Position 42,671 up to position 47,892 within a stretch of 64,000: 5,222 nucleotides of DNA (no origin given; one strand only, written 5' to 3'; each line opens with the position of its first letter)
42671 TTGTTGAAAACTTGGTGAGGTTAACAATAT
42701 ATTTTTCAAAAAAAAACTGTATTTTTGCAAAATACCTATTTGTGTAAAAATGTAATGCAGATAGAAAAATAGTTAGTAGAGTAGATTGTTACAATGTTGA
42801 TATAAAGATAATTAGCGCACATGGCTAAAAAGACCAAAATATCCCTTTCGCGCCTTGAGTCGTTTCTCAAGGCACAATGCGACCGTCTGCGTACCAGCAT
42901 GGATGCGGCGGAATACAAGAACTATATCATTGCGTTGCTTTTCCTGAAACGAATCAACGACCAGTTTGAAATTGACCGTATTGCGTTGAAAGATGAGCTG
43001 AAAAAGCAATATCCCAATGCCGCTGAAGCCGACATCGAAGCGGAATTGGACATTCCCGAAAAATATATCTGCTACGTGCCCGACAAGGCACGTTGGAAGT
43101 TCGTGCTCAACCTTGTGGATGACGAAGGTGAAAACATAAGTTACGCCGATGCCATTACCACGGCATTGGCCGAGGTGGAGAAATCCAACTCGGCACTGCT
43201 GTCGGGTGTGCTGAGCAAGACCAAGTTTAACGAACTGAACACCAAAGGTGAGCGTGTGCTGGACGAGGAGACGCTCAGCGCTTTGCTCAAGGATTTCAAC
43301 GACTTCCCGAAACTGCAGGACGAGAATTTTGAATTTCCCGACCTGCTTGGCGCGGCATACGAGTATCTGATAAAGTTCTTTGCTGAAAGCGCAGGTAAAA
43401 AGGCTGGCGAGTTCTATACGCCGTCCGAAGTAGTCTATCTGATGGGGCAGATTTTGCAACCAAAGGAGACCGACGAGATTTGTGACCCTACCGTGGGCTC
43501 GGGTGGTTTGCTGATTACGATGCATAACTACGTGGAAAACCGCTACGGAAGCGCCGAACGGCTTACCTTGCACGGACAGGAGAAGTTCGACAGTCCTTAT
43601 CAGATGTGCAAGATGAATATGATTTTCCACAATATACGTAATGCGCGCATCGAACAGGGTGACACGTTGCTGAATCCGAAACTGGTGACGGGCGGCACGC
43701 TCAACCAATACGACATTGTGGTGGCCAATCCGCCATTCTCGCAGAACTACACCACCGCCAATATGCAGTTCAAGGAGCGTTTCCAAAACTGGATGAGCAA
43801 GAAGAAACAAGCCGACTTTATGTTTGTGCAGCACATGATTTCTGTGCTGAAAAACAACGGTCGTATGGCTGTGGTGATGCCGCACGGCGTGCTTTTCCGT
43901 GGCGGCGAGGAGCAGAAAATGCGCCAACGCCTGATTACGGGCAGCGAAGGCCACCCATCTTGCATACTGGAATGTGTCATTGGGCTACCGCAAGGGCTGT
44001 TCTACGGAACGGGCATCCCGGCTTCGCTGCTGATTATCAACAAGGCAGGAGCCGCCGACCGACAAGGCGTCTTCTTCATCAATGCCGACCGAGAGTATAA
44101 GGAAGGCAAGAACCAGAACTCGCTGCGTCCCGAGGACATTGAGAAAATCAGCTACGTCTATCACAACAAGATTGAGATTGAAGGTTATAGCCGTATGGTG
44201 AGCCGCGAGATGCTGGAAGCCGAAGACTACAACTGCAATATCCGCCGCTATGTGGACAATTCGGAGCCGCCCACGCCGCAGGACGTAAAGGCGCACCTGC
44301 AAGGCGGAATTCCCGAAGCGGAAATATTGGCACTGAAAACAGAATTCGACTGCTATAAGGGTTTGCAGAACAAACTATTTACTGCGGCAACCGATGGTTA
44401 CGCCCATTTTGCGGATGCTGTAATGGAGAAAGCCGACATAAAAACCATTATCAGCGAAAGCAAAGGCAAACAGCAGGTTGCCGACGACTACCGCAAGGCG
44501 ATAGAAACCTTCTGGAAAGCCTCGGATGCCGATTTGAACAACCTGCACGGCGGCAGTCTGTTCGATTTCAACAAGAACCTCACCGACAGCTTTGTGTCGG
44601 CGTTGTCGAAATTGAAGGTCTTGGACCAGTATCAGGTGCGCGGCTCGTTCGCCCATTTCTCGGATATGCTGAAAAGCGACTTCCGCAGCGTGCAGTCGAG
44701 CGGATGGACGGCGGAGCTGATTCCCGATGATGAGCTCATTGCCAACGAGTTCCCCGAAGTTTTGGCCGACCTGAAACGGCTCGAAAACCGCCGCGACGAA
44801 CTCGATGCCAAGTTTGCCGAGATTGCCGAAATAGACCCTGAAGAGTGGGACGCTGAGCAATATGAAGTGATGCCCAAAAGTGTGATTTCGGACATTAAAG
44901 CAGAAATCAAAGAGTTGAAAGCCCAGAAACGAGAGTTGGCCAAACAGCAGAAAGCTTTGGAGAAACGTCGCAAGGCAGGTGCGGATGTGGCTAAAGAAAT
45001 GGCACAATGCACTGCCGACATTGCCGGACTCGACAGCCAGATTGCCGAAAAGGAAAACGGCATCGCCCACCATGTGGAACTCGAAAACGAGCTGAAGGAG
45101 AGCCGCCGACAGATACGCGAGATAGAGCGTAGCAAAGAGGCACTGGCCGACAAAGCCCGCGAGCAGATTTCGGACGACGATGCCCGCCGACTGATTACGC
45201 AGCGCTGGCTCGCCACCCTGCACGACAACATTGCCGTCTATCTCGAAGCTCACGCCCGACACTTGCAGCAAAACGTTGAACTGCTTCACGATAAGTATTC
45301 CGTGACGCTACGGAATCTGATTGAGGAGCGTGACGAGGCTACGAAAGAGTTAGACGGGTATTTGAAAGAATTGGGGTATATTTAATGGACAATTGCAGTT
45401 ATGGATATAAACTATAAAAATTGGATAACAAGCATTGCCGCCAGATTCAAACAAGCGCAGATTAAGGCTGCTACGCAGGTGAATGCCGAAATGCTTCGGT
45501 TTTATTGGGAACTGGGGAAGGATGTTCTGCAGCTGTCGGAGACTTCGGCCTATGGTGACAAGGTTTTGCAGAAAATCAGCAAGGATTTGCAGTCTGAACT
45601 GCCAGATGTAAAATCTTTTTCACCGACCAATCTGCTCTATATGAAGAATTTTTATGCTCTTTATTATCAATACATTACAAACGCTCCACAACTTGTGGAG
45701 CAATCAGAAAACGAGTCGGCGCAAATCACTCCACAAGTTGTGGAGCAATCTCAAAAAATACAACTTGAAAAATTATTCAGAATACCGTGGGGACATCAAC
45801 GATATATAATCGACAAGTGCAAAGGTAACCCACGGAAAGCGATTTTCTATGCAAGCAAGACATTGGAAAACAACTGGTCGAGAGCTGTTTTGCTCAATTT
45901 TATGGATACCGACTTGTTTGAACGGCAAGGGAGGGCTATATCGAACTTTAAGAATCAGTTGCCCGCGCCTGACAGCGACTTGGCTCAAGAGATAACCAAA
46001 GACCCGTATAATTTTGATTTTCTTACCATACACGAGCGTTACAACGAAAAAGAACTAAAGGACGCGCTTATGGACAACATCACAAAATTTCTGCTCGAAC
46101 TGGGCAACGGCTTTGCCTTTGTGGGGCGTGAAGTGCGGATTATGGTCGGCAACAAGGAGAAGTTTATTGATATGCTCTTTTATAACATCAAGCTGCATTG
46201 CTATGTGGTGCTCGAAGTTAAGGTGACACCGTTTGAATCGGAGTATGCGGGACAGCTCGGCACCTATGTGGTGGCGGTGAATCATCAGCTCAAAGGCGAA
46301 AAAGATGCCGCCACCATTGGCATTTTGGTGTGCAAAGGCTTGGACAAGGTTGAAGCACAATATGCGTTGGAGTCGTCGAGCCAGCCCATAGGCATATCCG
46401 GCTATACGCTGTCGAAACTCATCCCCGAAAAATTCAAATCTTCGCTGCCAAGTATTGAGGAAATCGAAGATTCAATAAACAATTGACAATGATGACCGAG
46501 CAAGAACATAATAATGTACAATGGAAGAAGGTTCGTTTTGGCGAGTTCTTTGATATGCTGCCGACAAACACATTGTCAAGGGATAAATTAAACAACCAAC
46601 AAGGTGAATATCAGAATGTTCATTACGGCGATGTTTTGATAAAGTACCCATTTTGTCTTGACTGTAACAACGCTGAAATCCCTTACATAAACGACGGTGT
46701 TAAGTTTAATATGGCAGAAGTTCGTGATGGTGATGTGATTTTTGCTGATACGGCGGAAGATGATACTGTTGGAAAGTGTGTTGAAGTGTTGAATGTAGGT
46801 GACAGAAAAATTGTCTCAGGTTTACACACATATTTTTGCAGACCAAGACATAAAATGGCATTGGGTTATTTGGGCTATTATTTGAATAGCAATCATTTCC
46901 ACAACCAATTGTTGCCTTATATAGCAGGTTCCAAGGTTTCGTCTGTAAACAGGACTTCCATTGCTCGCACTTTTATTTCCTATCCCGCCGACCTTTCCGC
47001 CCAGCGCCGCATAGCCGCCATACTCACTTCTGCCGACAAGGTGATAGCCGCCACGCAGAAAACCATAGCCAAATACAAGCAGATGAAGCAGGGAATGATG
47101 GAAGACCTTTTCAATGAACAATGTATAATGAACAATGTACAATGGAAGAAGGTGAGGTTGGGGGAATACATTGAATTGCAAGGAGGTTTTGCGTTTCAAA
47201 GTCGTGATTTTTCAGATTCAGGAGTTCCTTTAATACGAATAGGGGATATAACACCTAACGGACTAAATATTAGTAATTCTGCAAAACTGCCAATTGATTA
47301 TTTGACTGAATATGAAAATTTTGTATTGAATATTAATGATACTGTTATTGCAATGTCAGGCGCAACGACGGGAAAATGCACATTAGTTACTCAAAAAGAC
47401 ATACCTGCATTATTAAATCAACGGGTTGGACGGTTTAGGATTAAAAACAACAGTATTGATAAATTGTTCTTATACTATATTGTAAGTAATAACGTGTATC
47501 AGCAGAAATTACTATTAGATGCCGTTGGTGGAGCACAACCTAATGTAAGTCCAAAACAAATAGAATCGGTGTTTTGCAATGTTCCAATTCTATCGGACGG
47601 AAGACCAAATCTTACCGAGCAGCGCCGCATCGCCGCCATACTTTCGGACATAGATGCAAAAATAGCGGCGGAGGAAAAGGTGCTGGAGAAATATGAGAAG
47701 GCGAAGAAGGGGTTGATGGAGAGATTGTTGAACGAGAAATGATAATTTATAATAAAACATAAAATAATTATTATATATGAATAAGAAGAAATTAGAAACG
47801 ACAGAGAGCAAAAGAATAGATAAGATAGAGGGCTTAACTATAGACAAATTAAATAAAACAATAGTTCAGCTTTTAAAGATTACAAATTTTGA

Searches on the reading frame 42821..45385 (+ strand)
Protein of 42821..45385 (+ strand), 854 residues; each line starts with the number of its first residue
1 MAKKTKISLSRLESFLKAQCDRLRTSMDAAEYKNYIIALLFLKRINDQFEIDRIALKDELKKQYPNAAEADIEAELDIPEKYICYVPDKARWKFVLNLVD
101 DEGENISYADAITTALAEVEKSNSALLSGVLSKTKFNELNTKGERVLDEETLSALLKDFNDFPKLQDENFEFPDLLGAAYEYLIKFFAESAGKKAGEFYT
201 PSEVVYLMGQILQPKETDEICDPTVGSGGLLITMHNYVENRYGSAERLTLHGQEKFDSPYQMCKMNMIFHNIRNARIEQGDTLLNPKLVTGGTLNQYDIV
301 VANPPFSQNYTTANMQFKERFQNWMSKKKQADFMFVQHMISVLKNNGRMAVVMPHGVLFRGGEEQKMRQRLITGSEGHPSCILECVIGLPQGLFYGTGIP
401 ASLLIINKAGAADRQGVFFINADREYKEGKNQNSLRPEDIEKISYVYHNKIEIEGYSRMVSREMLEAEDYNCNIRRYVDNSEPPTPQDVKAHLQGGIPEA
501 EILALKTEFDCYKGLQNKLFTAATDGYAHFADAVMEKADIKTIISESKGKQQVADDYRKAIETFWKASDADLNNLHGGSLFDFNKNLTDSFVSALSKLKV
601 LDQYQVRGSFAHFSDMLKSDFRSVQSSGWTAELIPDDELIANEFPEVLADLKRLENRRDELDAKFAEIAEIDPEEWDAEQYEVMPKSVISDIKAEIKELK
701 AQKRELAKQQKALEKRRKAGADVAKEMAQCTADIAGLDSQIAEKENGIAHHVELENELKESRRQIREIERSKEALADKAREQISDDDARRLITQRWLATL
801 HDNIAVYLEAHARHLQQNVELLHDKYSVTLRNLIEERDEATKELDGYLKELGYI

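Call 4: search_protein_families(library=pfam, proteins=[window:42821-45385:+], max_evalue=0.01)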
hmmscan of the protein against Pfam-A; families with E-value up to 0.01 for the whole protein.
window:42821-45385:+ (854 aa): 4 families
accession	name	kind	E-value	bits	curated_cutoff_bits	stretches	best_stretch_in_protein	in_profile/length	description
PF02384.22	N6_Mtase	-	1.1e-97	327.6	20.4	1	174-481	4-306/311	N-6 DNA Methylase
PF12161.14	HsdM_N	-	1.2e-18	68.4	24.5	1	12-159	1-135/135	HsdM N-terminal domain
PF07669.17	Eco57I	-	1.8e-10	41.6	25.3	1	270-372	44-154/171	Eco57I restriction-modification methylase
PF01170.24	UPF0020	-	0.0025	18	22.3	1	208-328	20-155/197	RMKL-like, methyltransferase domain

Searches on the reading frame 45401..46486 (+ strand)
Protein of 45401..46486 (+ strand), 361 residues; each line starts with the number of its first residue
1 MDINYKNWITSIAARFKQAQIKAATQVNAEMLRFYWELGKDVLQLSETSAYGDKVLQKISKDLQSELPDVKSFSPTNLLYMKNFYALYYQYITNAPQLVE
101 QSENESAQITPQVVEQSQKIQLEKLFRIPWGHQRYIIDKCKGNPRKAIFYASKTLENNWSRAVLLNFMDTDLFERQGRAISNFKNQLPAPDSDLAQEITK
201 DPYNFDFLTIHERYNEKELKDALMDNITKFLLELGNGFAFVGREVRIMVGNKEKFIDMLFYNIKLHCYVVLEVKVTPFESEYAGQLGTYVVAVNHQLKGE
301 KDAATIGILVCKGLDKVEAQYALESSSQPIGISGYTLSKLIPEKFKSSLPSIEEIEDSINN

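Call 4: search_protein_families(library=pfam, proteins=[window:45401-46486:+], max_evalue=0.01)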
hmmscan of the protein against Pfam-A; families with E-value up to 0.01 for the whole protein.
window:45401-46486:+ (361 aa): 2 families
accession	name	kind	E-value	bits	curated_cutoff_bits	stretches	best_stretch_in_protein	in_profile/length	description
PF06250.17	YhcG_C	-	6.8e-58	195.4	32.5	1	196-350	1-157/157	YhcG PDDEXK nuclease domain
PF17761.7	DUF1016_N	-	1.2e-34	119.8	32.8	1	12-175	2-137/137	DUF1016 N-terminal domain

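Call 7: search_protein_families(library=padloc, proteins=[window:45401-46486:+], max_evalue=0.01)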
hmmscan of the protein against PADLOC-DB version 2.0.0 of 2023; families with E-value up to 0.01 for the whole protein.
window:45401-46486:+ (361 aa): 30 families (the best 25 are shown)
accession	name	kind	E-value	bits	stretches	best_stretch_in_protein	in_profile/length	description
PDLC04810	PDC-S02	-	1.8e-152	505.7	1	3-360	9-351/355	-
PDLC04795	PDC-S02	-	4.9e-125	415.4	1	3-360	22-351/357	-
PDLC04831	PDC-S02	-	2.1e-118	393.8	1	4-360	10-338/346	-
PDLC04803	PDC-S02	-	1.7e-88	294.8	1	70-357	7-262/269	-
PDLC04826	PDC-S02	-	6.8e-80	265.9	1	4-239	10-217/222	-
PDLC04807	PDC-S02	-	4.2e-71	238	1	4-344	12-330/351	-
PDLC04813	PDC-S02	-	7.4e-67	222.6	1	194-360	3-169/175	-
PDLC04822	PDC-S02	-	7.8e-52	174.7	1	9-313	14-286/294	-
PDLC04827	PDC-S02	-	5.8e-50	168.1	1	3-252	8-232/234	-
PDLC04798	PDC-S02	-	6.9e-40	135.5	1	195-358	47-212/222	-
PDLC04811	PDC-S02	-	1.1e-39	134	2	4-102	11-108/172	-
PDLC04800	PDC-S02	-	3e-38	129.1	1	2-144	8-123/129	-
PDLC04804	PDC-S02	-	5.4e-38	128.7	2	119-212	99-191/203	-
PDLC04820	PDC-S02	-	4.5e-33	112.7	2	126-336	122-303/332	-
PDLC01464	PD_DExK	-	4.4e-27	93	1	143-271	11-125/126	"CAS-I,CAS-II,CAS-III,CAS-IV,CAS-V,CAS-VI; associated"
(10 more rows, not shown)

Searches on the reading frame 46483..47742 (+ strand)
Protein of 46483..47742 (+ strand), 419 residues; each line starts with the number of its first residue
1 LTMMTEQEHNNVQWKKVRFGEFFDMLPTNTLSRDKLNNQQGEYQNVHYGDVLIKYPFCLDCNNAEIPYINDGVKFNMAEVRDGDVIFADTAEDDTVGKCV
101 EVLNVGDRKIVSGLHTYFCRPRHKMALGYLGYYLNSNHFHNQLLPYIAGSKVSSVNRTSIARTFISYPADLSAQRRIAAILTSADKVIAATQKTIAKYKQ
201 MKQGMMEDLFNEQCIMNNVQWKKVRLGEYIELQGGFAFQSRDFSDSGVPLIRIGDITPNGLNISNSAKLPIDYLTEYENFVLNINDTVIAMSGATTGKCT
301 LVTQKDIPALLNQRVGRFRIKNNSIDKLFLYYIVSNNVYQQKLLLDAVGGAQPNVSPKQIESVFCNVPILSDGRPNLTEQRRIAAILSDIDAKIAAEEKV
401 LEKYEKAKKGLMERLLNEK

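Call 4: search_protein_families(library=pfam, proteins=[window:46483-47742:+], max_evalue=0.01)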
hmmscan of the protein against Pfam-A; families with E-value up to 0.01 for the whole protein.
window:46483-47742:+ (419 aa): 1 family
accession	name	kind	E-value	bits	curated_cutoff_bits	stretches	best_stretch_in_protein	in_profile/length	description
PF01420.25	Methylase_S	-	1.3e-28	100.7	22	2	219-403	2-165/168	Type I restriction modification DNA specificity domain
